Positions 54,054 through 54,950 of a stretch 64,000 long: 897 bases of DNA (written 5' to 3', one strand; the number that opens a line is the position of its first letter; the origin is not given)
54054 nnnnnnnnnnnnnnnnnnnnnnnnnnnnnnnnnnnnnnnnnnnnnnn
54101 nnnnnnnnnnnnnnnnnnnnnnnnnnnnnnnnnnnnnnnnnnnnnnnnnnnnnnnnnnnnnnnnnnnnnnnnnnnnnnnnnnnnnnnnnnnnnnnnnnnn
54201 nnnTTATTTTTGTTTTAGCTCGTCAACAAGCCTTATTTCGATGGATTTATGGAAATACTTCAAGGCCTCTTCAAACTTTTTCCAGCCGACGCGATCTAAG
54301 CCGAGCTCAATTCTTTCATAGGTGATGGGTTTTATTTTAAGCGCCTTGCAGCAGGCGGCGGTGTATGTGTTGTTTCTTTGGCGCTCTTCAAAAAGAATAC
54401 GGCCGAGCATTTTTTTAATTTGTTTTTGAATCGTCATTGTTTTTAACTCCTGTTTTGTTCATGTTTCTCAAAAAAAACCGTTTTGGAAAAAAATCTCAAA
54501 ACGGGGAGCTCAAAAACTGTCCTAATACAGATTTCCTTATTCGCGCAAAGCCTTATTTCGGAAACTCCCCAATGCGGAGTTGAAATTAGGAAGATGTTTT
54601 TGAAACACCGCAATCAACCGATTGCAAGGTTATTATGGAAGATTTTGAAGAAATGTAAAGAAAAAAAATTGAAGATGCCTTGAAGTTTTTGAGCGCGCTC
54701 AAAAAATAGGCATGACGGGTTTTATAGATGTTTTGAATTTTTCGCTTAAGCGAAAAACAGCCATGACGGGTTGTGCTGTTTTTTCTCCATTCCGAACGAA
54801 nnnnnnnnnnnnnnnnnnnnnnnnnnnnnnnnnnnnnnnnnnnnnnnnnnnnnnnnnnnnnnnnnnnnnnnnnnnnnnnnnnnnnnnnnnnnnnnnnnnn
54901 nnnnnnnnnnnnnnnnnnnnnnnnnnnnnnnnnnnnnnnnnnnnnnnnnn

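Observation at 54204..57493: Cassette architecture copy B: same XRE/leader/repeat module, cargo is the synthetase-like/peptidase/kinase operon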

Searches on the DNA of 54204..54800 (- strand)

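Call 25: search_rna_families(source=window, start=54400, end=54800, threshold=evalue, max_evalue=10, show_alignments=2)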
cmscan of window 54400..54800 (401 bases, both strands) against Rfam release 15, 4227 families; matches with E-value up to 10: 9.
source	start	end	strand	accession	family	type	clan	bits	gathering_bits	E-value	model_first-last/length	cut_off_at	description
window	54470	54598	-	RF00515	PyrR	Cis-reg;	-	18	54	4.5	1-115/115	no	PyrR binding site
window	54417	54533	+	RF04134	MIR7504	Gene; miRNA;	-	17.9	83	1.9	1-124/124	no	MIR7504 microRNA precursor family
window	54411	54592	-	RF01578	RUF1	Gene; sRNA;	-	17.7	70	0.44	1-264/264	no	Plasmodium RNA of unkown function RUF1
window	54439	54502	-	RF01162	sn668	Gene; snRNA; snoRNA; CD-box;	-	17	40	1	1-65/65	no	Small nucleolar RNA sn668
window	54457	54535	-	RF03963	mir-2996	Gene; miRNA;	-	14.5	100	3.6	1-72/72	no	mir-2996 microRNA precursor family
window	54405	54520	+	RF02731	JA03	Gene; sRNA;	-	14.1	44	0.82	1-274/274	no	Aggregatibacter sRNA JA03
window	54439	54518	-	RF03394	mir-2574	Gene; miRNA;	-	13.9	90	7.4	1-68/68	no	mir-2574 microRNA precursor family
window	54487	54520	-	RF00110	RybB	Gene; sRNA;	-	13.7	40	3.3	1-79/79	no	RybB RNA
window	54438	54518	+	RF04127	MIR8007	Gene; miRNA;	-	13.7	195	3.7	50-176/226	no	MIR8007 microRNA precursor family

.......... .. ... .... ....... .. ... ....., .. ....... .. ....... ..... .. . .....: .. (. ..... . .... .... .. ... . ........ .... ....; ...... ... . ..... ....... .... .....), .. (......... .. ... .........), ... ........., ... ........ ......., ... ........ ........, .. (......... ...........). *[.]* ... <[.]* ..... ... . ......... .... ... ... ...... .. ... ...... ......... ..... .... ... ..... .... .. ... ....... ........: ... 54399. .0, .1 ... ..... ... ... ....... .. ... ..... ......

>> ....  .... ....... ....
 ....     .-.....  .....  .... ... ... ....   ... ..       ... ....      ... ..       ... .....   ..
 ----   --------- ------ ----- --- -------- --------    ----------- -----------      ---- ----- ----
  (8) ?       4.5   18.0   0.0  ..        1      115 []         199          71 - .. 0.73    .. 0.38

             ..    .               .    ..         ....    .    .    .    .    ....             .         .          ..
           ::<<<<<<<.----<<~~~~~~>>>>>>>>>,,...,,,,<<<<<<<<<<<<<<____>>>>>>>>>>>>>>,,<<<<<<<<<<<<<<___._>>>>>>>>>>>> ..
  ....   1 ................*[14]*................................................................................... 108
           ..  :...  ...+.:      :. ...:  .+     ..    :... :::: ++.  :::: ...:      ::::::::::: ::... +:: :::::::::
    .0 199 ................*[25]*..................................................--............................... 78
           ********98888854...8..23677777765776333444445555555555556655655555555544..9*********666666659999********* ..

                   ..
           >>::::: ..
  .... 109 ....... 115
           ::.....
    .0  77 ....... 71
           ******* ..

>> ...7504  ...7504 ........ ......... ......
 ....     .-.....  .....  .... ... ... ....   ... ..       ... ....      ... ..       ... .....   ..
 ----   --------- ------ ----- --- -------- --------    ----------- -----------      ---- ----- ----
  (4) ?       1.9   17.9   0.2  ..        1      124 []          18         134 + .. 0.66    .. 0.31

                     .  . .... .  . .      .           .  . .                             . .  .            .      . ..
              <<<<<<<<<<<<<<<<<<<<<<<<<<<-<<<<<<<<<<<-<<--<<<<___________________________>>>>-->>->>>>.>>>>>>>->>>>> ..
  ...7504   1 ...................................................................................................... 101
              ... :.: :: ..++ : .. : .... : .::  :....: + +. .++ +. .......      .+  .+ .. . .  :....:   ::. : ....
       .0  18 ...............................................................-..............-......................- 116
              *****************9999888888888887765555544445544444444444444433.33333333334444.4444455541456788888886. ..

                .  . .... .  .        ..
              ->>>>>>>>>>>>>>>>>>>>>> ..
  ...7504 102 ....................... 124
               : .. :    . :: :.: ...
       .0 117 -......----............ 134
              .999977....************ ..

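Call 56: build_rna_model(alignment_id=A2, structure=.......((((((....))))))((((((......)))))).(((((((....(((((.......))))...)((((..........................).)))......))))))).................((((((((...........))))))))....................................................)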
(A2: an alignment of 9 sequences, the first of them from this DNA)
Model R1 built from alignment A2 (9 sequences, 217 columns); structure: as given.
model positions 203; base pairs 36; branch points 4; effective number of sequences 1.38; information 0.589 bits per position. Calibrated on 0.2 Mb of random sequence (short: E-values are rough).
structure used (alignment columns):
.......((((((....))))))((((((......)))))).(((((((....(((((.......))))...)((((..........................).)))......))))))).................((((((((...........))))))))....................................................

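Call 57: search_with_rna_model(model_id=R1, sources=[window, L001, L003, L005, L007, L010, L012, L017, L020, L021, L022, L023, L025, L029, L030, L031], max_evalue=1, make_alignment=true)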
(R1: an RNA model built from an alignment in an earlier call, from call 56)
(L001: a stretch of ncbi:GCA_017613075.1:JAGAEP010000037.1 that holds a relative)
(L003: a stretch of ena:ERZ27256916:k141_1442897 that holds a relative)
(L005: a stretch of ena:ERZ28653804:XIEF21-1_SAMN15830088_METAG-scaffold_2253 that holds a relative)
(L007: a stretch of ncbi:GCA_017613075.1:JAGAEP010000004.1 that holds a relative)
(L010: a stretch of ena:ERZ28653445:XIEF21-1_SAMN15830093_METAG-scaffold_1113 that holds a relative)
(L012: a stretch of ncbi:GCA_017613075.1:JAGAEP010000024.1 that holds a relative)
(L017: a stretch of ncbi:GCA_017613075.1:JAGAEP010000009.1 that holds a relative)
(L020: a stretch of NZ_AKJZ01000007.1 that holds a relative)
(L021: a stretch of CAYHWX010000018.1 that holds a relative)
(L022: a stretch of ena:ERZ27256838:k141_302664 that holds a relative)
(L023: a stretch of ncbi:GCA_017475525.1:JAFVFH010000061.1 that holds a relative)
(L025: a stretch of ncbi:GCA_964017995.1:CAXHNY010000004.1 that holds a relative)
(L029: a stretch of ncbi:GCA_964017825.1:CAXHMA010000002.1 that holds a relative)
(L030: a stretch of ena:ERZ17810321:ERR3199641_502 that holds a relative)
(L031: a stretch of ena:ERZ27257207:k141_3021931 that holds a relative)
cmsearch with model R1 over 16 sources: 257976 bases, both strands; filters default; matches with E-value up to 1: 35.
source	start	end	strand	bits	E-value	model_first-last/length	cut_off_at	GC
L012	7808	8012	+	232.7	5.4e-62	1-203/203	no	0.37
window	54426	54631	-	228.6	7e-61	1-203/203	no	0.37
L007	7815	8012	+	223.3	2.1e-59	1-203/203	no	0.41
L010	1637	1838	+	217.2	9.8e-58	1-203/203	no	0.37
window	37260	37457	-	212.6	1.8e-56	1-203/203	no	0.39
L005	7812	8012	+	210.8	5.8e-56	1-203/203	no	0.37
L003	2067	2267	+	205.8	1.4e-54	1-203/203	no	0.36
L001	7801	8012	+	192.8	5e-51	1-203/203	no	0.35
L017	7818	8012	+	183.4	2e-48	1-203/203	no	0.41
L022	4623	4816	+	93.1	1.4e-23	1-203/203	no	0.35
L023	4623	4816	+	93.1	1.4e-23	1-203/203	no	0.35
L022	4828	5027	+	73.2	4.5e-18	1-203/203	no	0.41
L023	4828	5027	+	73.2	4.5e-18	1-203/203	no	0.41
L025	4810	5009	+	31.2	1.6e-06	1-203/203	no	0.38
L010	1741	1919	-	22.4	0.00042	1-203/203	no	0.36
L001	7914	8093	-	21.7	0.00067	1-203/203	no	0.37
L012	7917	8093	-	19.7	0.0023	1-203/203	no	0.36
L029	4819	5012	+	19.5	0.0026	1-203/203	no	0.38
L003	1957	2094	-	18.7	0.0045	1-203/203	no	0.29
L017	7707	7845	-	18.6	0.0047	1-203/203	no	0.32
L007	3981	4025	+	13.7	0.11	1-203/203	no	0.31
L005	7921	8093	-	13.1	0.16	1-203/203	no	0.4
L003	2176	2348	-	13.1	0.16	1-203/203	no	0.4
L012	15752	15918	+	13.1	0.16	1-203/203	no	0.31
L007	2403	2582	+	12.9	0.18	1-203/203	no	0.33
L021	13294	13337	+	11.3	0.48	1-203/203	no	0.23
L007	2493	2546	-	11.2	0.5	1-203/203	no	0.24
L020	13134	13182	+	11.2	0.53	1-203/203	no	0.27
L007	7733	7842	-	11.1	0.54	1-203/203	no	0.3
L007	10533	10682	+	10.3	0.89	1-203/203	no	0.33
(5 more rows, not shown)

Alignment A5: 35 matches aligned to the model, 331 columns, each read 5' to 3' on its own strand. Consensus structure (alignment columns), stored with it:
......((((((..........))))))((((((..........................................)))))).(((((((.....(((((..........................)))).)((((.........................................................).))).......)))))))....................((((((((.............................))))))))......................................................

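Call 58: search_with_rna_model(model_id=R1, sources=[window, L001, L003, L005, L007, L010, L012, L017, L022, L025], max_evalue=0.00001, make_alignment=true)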
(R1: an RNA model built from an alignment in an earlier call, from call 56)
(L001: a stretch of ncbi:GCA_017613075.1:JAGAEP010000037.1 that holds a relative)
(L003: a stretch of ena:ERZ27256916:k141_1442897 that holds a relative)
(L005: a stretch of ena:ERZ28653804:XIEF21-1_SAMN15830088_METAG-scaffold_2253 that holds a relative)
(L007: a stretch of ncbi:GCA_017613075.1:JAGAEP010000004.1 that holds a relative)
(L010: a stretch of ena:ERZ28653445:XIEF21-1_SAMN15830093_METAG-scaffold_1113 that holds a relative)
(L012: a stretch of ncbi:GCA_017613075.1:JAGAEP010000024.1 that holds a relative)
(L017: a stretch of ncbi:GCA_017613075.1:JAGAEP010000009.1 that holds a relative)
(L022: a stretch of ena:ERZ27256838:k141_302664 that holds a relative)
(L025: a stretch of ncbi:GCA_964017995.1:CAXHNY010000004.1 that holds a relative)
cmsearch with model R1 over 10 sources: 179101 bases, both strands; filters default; matches with E-value up to 0.00001: 12.
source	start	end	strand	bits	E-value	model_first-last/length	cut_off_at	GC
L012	7808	8012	+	232.7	3.7e-62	1-203/203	no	0.37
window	54426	54631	-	228.6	4.9e-61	1-203/203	no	0.37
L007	7815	8012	+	223.3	1.5e-59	1-203/203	no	0.41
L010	1637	1838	+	217.2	6.8e-58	1-203/203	no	0.37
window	37260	37457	-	212.6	1.2e-56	1-203/203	no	0.39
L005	7812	8012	+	210.8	4e-56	1-203/203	no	0.37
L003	2067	2267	+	205.8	9.7e-55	1-203/203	no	0.36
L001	7801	8012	+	192.8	3.5e-51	1-203/203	no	0.35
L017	7818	8012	+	183.4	1.4e-48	1-203/203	no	0.41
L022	4623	4816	+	93.1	9.8e-24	1-203/203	no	0.35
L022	4828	5027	+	73.2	3.1e-18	1-203/203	no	0.41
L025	4810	5009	+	31.2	1.1e-06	1-203/203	no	0.38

Alignment A6: 12 matches aligned to the model, 238 columns, each read 5' to 3' on its own strand. Consensus structure (alignment columns), stored with it:
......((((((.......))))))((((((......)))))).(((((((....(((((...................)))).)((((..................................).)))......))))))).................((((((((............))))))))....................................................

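Call 62: search_with_rna_model(model_id=R1, sources=[L033, L034, L035, L036, L037, L038, L039, L040, L041, L042, L043, L044, L045, L046, L047, L048, L049, L050, L051, L052, L053, L054, L055, L056, L057, L058], max_evalue=0.001)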
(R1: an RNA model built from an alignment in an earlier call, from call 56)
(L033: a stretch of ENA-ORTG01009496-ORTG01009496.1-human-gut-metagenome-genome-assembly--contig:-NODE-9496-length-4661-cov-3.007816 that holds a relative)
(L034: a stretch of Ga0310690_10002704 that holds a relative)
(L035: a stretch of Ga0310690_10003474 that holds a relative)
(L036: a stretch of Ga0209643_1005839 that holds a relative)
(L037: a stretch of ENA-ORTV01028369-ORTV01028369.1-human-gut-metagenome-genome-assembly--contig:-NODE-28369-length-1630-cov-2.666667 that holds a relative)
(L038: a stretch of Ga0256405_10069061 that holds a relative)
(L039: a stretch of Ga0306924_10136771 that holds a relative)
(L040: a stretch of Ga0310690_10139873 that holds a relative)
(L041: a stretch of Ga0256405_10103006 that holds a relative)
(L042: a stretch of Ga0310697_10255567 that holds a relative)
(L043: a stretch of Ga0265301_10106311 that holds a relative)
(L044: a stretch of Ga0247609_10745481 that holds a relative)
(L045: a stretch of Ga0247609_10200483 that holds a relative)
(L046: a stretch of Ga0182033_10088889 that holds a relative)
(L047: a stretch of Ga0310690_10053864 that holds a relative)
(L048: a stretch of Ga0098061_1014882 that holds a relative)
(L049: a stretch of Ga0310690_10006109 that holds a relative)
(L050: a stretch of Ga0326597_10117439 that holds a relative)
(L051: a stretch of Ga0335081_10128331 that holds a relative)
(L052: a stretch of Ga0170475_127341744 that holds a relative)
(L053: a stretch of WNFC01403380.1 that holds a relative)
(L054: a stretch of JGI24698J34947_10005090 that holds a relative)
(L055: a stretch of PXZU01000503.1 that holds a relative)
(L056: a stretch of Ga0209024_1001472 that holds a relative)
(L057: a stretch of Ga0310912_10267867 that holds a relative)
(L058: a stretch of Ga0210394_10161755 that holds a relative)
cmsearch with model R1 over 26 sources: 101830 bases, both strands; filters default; matches with E-value up to 0.001: 17.
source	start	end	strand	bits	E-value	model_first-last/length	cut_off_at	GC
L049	480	678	-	196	2.6e-52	1-203/203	no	0.4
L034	5442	5639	-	178.5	1.7e-47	1-203/203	no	0.44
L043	1973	2140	-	159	4e-42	34-203/203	5'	0.33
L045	298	494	+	138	2.5e-36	1-203/203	no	0.38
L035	12200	12394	-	137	4.8e-36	1-203/203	no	0.38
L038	1092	1291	-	132.2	1e-34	1-203/203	no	0.34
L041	945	1138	+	119.6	2.9e-31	1-203/203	no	0.38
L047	419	621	-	111.2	5.8e-29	1-203/203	no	0.4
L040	2650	2776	+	94.4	2.5e-24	1-124/203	3'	0.39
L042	726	921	+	72.5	2.7e-18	1-203/203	no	0.38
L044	765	960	+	72.5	2.7e-18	1-203/203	no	0.38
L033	1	177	-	60.6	5e-15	1-203/203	no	0.41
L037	1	167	-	54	3.3e-13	1-191/203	3'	0.41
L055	5968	6092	+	52.6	8.3e-13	1-116/203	3'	0.45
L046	433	481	-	26.8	1e-05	52-100/203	no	0.49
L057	651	699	-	26.8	1e-05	52-100/203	no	0.49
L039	2709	2757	-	26.8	1e-05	52-100/203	no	0.49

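Call 69: search_with_rna_model(model_id=R1, sources=[window, L001, L003, L005, L007, L010, L012, L017, L022, L049, L034, L045, L035, L038, L041, L047, L042], max_evalue=1e-10, make_alignment=true)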
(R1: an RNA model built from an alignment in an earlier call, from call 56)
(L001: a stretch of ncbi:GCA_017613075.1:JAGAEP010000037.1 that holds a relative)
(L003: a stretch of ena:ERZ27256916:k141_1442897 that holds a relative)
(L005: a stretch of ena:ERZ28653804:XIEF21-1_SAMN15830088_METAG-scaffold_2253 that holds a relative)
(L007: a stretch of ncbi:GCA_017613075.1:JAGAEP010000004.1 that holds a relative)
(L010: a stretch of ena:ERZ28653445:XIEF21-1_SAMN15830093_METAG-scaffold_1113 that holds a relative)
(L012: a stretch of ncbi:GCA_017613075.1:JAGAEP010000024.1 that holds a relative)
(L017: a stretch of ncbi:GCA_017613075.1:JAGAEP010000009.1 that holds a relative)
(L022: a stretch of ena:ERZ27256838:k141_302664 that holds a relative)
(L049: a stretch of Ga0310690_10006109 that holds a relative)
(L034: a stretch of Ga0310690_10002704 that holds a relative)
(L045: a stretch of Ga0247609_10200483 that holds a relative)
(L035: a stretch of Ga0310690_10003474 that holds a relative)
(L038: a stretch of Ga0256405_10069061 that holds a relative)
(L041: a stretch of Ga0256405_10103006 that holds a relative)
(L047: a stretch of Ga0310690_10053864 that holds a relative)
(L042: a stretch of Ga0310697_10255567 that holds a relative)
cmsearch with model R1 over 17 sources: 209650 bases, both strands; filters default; matches with E-value up to 1e-10: 19.
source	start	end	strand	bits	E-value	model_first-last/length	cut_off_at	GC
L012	7808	8012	+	232.7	4.4e-62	1-203/203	no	0.37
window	54426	54631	-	228.6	5.7e-61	1-203/203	no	0.37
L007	7815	8012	+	223.3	1.7e-59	1-203/203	no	0.41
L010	1637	1838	+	217.2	7.9e-58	1-203/203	no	0.37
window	37260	37457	-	212.6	1.4e-56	1-203/203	no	0.39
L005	7812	8012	+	210.8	4.7e-56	1-203/203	no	0.37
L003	2067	2267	+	205.8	1.1e-54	1-203/203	no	0.36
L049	480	678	-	196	5.4e-52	1-203/203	no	0.4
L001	7801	8012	+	192.8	4.1e-51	1-203/203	no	0.35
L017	7818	8012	+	183.4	1.7e-48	1-203/203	no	0.41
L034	5442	5639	-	178.5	3.5e-47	1-203/203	no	0.44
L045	298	494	+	138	5.2e-36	1-203/203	no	0.38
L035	12200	12394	-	137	9.8e-36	1-203/203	no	0.38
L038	1092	1291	-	132.2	2.1e-34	1-203/203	no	0.34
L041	945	1138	+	119.6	6e-31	1-203/203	no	0.38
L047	419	621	-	111.2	1.2e-28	1-203/203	no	0.4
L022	4623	4816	+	93.1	1.1e-23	1-203/203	no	0.35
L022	4828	5027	+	73.2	3.6e-18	1-203/203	no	0.41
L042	726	921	+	72.5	5.6e-18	1-203/203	no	0.38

Alignment A7: 19 matches aligned to the model, 237 columns, each read 5' to 3' on its own strand. Consensus structure (alignment columns), stored with it:
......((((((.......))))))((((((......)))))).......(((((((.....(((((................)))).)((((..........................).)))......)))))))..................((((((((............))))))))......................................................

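Call 80: search_dna_similar(query=window:54204-54780:-, collection=plasmids, mode=distant, max_rows=8)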
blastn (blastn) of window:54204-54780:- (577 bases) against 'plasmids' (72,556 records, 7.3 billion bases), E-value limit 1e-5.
No match.

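Call 81: search_dna_similar(query=window:54204-54780:-, collection=phages, mode=distant, max_rows=8)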
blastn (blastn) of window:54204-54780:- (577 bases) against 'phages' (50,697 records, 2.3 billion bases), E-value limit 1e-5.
No match.

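Call 96: search_rna_families(source=window, start=54462, end=54585, threshold=evalue, max_evalue=10, show_alignments=3)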
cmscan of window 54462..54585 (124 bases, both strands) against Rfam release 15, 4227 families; matches with E-value up to 10: 4.
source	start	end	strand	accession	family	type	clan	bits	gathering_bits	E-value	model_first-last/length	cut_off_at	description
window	54492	54573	-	RF02221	sRNA-Xcc1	Gene; sRNA;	-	20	53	0.16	1-87/87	no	sRNA-Xcc1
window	54470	54581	-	RF00515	PyrR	Cis-reg;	-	17.1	54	2.1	1-115/115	no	PyrR binding site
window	54487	54520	-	RF00110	RybB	Gene; sRNA;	-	13.7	40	1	1-79/79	no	RybB RNA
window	54480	54517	+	RF01335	CRISPR-DR22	Gene; CRISPR;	-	12.1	50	2.8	1-36/36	no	CRISPR RNA direct repeat element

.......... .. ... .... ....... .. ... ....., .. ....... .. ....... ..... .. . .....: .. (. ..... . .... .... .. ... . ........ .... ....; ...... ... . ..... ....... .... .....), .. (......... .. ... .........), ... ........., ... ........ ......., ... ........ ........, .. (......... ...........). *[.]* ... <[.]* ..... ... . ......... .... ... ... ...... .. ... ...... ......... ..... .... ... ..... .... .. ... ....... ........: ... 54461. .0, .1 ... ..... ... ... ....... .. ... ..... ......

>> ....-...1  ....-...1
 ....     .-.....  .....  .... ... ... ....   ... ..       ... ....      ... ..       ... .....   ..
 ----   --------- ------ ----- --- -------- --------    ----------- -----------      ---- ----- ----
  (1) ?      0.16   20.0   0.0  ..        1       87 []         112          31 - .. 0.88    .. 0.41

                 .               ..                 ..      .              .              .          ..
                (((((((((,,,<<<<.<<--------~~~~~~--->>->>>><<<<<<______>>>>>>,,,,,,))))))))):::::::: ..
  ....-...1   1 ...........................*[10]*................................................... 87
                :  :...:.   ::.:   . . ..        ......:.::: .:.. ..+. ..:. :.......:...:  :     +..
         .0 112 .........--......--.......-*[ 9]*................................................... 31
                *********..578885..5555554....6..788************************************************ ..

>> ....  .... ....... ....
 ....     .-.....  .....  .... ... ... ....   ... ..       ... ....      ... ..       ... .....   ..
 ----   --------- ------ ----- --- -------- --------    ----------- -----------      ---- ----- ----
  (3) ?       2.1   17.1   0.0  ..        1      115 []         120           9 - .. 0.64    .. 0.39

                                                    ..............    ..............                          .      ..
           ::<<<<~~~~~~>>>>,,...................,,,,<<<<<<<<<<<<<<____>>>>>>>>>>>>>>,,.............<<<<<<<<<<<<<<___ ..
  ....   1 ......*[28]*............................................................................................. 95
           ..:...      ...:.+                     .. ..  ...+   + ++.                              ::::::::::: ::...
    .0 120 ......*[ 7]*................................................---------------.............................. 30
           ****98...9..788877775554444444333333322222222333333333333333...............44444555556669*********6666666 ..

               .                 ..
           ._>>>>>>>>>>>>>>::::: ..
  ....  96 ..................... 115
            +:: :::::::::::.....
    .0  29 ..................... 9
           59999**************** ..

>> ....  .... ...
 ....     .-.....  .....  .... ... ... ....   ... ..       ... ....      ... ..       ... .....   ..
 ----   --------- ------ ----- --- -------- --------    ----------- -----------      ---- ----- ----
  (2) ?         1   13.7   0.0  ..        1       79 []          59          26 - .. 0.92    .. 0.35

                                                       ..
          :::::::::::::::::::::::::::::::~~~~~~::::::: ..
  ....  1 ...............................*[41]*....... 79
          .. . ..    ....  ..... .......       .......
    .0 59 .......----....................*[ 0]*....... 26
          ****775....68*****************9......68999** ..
